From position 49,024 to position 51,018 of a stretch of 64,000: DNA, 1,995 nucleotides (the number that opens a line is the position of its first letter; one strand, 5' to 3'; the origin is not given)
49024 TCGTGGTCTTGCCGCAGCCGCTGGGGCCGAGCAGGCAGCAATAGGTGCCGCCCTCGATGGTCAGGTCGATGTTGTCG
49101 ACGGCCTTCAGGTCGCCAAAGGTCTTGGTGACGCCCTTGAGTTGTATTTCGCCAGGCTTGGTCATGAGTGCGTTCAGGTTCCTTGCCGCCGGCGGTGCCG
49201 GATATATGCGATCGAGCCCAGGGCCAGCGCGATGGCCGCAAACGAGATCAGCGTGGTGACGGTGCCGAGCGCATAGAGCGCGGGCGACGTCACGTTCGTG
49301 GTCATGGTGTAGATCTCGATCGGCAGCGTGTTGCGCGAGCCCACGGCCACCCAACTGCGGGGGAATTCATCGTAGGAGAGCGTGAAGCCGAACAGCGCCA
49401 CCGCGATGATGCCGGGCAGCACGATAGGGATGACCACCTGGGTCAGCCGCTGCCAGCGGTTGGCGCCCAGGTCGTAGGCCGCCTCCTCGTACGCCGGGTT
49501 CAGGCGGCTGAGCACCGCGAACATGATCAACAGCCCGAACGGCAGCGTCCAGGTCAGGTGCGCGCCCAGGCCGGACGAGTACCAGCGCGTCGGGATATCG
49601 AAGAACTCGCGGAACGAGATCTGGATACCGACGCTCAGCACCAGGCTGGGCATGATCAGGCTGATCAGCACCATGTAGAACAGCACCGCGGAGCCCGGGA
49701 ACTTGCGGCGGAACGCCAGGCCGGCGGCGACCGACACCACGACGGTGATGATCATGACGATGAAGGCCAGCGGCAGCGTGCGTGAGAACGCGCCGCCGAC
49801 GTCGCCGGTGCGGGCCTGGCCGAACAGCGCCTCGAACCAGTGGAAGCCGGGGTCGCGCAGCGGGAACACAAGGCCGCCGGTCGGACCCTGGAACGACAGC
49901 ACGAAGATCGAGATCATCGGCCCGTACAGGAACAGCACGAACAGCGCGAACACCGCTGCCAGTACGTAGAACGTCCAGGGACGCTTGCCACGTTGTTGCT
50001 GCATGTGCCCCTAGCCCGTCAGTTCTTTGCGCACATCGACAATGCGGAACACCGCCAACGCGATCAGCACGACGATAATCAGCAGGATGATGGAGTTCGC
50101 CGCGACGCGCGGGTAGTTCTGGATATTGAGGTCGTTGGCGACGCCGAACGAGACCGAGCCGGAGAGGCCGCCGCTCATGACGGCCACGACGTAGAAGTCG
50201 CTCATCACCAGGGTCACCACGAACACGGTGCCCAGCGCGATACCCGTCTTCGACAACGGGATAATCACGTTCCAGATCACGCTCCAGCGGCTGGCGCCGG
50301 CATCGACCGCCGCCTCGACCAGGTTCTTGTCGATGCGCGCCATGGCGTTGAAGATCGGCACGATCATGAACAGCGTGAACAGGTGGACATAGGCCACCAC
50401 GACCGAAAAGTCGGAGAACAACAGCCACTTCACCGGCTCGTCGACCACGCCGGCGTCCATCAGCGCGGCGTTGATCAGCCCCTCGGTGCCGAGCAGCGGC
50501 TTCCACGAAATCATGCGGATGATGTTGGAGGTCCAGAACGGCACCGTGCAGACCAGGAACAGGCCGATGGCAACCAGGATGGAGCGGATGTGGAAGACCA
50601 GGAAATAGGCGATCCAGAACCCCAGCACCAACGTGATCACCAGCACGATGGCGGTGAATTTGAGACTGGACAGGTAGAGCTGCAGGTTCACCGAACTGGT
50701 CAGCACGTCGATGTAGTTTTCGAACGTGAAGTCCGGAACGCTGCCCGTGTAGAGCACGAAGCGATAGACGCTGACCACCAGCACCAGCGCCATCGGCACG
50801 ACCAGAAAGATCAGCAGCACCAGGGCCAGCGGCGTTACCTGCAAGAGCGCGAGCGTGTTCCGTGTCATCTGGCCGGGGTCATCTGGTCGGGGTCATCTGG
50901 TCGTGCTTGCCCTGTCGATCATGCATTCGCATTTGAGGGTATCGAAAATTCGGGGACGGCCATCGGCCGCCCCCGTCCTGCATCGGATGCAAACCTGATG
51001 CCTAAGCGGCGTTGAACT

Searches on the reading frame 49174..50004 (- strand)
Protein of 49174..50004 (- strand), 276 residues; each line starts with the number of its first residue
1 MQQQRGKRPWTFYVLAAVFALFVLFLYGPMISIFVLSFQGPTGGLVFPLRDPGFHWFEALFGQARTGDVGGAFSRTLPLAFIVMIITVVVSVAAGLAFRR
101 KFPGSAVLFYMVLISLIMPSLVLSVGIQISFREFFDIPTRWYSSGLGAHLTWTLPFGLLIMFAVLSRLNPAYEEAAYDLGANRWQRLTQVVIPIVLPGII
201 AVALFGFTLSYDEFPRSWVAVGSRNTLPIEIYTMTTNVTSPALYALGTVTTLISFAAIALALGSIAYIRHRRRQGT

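Call 69: search_protein_families(library=pfam, proteins=[window:49174-50004:-], max_evalue=0.00001)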
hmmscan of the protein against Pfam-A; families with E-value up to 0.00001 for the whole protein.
window:49174-50004:- (276 aa): 1 family
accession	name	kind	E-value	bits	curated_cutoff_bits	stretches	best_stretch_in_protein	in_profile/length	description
PF00528.27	BPD_transp_1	-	4e-11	43.4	26.4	1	91-271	5-181/184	Binding-protein-dependent transport system inner membrane component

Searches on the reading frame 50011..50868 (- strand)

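Call 69: search_protein_families(library=pfam, proteins=[window:50011-50868:-], max_evalue=0.00001)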
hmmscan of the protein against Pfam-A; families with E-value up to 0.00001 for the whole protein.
window:50011-50868:- (285 aa): 1 family
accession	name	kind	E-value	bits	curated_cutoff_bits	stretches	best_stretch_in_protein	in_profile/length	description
PF00528.27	BPD_transp_1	-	1e-09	38.8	26.4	1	121-278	43-176/184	Binding-protein-dependent transport system inner membrane component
